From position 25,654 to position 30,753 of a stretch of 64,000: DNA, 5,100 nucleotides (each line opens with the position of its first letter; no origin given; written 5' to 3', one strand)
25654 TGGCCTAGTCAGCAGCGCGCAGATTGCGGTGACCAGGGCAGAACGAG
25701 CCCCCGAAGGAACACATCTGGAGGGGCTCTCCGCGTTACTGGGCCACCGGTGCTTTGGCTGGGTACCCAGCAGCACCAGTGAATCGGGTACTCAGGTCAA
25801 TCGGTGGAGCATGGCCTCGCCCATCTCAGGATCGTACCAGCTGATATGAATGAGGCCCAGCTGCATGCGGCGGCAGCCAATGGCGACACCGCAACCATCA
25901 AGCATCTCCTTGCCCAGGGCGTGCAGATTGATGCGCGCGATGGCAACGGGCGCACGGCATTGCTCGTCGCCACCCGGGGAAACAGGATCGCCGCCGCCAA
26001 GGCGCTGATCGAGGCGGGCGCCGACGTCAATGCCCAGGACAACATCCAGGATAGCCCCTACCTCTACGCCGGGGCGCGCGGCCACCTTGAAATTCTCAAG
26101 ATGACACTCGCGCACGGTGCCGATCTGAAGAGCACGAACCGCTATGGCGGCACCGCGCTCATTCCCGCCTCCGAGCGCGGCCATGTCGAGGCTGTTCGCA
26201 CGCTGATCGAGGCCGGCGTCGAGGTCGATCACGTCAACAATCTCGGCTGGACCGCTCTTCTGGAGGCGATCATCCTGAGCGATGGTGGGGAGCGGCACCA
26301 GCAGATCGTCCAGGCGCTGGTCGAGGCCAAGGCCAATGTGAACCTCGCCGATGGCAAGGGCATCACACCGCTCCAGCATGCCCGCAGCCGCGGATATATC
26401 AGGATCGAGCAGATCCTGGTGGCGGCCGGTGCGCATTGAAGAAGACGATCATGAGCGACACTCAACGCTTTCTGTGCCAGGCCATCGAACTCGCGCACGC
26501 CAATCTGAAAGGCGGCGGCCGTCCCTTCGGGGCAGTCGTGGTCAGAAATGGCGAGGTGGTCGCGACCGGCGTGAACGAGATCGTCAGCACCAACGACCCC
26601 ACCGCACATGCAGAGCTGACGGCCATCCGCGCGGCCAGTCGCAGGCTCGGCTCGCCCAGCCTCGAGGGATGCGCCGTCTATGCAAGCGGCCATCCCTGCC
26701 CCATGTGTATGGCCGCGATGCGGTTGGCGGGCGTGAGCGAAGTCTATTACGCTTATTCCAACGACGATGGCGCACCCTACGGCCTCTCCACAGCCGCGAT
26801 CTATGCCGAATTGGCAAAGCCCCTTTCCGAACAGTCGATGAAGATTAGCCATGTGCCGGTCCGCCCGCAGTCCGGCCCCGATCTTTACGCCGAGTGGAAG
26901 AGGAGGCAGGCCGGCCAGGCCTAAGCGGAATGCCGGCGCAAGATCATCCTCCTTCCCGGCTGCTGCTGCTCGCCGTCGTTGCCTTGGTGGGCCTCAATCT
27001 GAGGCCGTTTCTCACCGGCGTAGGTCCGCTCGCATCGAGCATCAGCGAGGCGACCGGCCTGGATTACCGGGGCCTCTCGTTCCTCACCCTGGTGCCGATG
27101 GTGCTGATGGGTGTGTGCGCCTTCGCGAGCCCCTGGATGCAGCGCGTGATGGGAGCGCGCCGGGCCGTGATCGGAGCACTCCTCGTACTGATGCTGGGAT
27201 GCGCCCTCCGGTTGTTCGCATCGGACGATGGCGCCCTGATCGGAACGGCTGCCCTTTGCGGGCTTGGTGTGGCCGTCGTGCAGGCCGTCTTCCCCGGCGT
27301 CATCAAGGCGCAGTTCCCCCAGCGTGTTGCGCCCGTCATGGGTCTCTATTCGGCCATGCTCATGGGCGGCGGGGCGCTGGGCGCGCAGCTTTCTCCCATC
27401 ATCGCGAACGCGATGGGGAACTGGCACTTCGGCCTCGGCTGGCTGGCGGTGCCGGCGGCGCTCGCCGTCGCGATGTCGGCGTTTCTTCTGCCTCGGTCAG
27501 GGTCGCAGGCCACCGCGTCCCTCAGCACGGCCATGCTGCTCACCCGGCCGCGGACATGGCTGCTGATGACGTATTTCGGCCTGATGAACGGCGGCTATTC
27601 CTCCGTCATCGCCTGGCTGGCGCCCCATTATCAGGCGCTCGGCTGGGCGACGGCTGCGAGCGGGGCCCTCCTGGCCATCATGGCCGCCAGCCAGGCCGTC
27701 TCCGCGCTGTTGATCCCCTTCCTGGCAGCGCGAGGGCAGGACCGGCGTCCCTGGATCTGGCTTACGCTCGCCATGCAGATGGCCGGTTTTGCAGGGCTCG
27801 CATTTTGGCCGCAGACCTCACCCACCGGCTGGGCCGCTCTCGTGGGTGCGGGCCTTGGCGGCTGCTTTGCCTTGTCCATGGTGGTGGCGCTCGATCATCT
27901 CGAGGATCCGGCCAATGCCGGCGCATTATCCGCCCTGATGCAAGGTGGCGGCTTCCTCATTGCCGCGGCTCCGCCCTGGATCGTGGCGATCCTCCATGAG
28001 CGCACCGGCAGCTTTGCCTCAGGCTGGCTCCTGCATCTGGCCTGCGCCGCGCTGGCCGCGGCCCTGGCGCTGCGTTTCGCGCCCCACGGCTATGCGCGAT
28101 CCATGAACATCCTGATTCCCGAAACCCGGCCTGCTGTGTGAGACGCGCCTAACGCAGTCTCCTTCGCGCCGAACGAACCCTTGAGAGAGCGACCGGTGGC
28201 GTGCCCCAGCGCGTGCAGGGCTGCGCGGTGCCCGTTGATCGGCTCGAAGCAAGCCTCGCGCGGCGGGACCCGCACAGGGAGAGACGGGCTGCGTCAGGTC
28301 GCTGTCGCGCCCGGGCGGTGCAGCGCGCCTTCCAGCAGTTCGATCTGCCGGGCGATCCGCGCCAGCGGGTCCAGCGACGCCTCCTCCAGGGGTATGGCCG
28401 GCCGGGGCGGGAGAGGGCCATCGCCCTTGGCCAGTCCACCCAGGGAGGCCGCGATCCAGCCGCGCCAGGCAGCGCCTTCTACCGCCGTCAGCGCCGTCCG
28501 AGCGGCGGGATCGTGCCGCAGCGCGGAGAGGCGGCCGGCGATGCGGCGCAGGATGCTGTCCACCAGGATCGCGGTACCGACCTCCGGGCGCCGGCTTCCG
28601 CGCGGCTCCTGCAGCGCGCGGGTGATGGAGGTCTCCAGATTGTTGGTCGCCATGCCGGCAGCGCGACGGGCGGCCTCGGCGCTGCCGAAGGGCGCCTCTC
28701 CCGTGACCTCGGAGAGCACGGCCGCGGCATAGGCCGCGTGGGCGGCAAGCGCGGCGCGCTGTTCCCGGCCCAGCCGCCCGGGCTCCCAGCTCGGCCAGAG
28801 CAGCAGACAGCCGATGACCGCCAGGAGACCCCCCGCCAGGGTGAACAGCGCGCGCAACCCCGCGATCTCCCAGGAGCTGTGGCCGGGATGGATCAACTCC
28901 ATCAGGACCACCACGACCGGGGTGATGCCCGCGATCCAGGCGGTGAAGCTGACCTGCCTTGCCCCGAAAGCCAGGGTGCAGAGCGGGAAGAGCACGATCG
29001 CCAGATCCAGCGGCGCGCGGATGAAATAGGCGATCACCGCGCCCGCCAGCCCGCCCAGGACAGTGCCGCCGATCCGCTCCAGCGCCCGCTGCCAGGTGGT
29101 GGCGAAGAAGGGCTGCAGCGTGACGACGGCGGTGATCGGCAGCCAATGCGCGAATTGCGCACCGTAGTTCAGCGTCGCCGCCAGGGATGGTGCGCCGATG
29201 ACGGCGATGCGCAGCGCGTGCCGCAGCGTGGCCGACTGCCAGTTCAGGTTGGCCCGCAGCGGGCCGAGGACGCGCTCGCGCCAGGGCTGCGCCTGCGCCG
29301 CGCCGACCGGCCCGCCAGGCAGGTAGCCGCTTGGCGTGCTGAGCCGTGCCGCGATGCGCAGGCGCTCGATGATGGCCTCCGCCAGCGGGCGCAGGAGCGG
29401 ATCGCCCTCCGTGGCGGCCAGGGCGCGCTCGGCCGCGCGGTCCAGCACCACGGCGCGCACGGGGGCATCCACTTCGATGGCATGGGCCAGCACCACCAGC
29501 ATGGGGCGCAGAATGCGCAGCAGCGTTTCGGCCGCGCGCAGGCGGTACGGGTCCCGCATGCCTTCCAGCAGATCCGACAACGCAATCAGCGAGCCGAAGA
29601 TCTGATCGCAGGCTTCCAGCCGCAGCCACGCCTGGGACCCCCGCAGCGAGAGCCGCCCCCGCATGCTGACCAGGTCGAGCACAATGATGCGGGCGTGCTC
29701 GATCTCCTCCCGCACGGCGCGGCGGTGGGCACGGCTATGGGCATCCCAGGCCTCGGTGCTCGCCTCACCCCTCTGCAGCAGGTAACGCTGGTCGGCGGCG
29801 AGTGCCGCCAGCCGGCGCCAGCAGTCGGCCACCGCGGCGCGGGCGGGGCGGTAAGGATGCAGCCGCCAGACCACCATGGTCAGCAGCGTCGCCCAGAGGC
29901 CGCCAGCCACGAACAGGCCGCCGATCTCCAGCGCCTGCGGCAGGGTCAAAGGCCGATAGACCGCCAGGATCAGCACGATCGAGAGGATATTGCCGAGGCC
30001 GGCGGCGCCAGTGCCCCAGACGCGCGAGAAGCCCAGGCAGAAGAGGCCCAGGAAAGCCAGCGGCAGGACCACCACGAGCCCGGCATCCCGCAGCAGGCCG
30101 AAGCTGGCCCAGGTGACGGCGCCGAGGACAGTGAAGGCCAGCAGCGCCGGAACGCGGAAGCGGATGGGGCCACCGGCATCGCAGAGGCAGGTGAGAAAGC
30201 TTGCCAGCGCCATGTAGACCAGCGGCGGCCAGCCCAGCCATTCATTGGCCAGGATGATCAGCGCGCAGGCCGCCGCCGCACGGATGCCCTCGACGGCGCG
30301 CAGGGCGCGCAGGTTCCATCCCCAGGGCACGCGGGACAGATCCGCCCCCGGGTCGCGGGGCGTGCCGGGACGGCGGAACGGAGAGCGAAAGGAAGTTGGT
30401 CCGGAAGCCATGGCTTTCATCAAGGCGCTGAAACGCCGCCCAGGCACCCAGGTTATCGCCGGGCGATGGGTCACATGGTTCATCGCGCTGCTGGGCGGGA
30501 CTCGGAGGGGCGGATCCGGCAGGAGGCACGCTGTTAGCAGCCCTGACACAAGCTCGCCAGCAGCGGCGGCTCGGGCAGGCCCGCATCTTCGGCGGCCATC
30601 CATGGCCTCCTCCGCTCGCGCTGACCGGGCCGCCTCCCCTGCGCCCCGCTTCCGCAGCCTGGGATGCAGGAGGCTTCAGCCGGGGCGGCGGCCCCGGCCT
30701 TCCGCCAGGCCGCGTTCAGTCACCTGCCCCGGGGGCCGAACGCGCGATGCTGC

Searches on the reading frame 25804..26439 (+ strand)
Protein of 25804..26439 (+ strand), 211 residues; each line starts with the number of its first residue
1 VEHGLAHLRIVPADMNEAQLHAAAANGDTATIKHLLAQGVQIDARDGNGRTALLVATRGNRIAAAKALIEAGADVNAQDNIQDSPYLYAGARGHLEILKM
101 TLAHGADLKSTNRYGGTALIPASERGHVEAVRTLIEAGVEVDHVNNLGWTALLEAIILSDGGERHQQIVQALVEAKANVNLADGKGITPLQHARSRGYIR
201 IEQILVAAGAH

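Call 12: search_protein_families(library=pfam, max_evalue=0.001, proteins=[window:25804-26439:+])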
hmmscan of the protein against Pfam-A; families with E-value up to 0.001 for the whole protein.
window:25804-26439:+ (211 aa): 6 families
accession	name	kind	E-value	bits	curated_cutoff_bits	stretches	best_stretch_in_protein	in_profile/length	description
PF13637.12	Ank_4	-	1.8e-35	120.6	22.7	5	20-69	1-50/50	Ankyrin repeats (many copies)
PF12796.13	Ank_2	-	1.5e-29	102.8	27.3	2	88-183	3-90/90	Ankyrin repeats (3 copies)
PF00023.36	Ank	-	2.4e-26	90.8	21.1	1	48-80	1-33/33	Ankyrin repeat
PF13857.12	Ank_5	-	8.1e-17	61.6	27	1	111-152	12-53/56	Ankyrin repeats (many copies)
PF13606.12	Ank_3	-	1.1e-15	56.4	22.3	0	48-77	1-30/30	Ankyrin repeat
PF24521.3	Ank_KRIT1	-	6.8e-08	32.8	80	1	14-115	16-117/149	KRIT1 ankyrin-repeats domain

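Call 123: find_encoding_contigs(protein=window:25846-26439:+, flank=6000, max_places=10)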
Protein window:25846-26439:+ (197 aa): 4 contigs read that carry it; 3 places shown.
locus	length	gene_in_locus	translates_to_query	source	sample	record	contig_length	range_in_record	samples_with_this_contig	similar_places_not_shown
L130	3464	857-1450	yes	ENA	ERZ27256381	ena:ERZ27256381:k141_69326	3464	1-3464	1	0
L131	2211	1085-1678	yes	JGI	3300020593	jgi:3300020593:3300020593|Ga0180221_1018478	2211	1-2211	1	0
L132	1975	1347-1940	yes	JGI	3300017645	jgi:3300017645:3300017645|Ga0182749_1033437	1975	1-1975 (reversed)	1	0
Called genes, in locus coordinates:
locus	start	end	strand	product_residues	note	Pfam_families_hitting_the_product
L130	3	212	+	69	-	?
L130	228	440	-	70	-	-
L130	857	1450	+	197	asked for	-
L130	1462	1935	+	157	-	PF00383:dCMP_cyt_deam_1, PF14437:MafB19-deam, PF14439:Bd3614-deam (weak)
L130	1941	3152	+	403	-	PF07690:MFS_1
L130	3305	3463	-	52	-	?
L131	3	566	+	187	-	?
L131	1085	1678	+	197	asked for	-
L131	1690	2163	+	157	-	PF00383:dCMP_cyt_deam_1, PF14437:MafB19-deam, PF14439:Bd3614-deam (weak)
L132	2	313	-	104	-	?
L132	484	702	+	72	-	-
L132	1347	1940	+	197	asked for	-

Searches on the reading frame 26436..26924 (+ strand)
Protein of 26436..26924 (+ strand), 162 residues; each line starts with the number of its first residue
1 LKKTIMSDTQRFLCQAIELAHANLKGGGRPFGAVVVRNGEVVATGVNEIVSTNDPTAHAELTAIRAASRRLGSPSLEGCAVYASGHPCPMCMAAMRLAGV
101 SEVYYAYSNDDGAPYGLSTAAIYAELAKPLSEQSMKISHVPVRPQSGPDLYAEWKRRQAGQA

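Call 12: search_protein_families(library=pfam, max_evalue=0.001, proteins=[window:26436-26924:+])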
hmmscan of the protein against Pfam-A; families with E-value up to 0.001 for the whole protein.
window:26436-26924:+ (162 aa): 3 families
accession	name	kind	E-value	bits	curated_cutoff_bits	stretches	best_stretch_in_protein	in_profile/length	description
PF00383.29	dCMP_cyt_deam_1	-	1.9e-23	82.7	25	1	6-106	1-101/102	Cytidine and deoxycytidylate deaminase zinc-binding region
PF14437.12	MafB19-deam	-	3.6e-19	69.5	27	1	8-112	2-106/142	MafB19-like deaminase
PF14439.12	Bd3614-deam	-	9.5e-07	29.2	38.5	1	32-113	12-94/113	Bd3614-like deaminase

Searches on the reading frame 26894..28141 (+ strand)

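Call 12: search_protein_families(library=pfam, max_evalue=0.001, proteins=[window:26894-28141:+])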
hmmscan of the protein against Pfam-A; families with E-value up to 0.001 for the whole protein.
window:26894-28141:+ (415 aa): 2 families
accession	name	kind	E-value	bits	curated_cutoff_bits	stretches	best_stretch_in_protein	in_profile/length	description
PF07690.21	MFS_1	-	5.5e-23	81.9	33.4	1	41-357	13-343/347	Major Facilitator Superfamily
PF12832.13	MFS_1_like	-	0.00042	19.9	25.2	0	222-332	3-111/373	MFS_1 like family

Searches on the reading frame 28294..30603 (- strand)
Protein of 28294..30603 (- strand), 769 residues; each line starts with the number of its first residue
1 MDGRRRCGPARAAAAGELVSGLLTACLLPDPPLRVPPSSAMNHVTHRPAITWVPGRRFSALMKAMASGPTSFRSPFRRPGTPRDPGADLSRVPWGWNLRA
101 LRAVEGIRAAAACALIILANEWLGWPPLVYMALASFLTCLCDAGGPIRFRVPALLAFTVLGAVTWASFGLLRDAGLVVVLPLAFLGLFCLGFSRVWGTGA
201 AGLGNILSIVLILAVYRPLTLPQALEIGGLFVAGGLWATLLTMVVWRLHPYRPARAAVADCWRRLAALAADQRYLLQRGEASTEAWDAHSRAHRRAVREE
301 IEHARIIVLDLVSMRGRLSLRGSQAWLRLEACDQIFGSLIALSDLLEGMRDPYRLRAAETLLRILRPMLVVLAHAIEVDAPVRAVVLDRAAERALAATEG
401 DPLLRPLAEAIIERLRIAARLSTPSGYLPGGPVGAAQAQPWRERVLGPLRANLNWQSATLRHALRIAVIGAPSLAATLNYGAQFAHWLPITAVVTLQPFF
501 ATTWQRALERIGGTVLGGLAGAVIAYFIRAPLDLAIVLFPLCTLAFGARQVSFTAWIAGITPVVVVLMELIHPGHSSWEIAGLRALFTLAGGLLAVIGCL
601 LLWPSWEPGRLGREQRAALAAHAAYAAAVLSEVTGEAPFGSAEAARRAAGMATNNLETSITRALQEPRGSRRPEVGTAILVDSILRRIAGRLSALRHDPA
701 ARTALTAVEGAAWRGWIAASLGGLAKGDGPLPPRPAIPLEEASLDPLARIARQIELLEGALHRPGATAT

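Call 12: search_protein_families(library=pfam, max_evalue=0.001, proteins=[window:28294-30603:-])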
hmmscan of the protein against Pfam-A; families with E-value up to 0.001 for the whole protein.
window:28294-30603:- (769 aa): 2 families
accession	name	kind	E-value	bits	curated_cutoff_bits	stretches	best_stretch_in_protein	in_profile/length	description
PF13515.12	FUSC_2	-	6e-21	75.3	25.6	1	480-597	9-125/126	Fusaric acid resistance protein-like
PF12805.13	FUSC-like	-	0.00012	21.7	22.1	1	206-313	50-161/284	FUSC-like inner membrane protein yccS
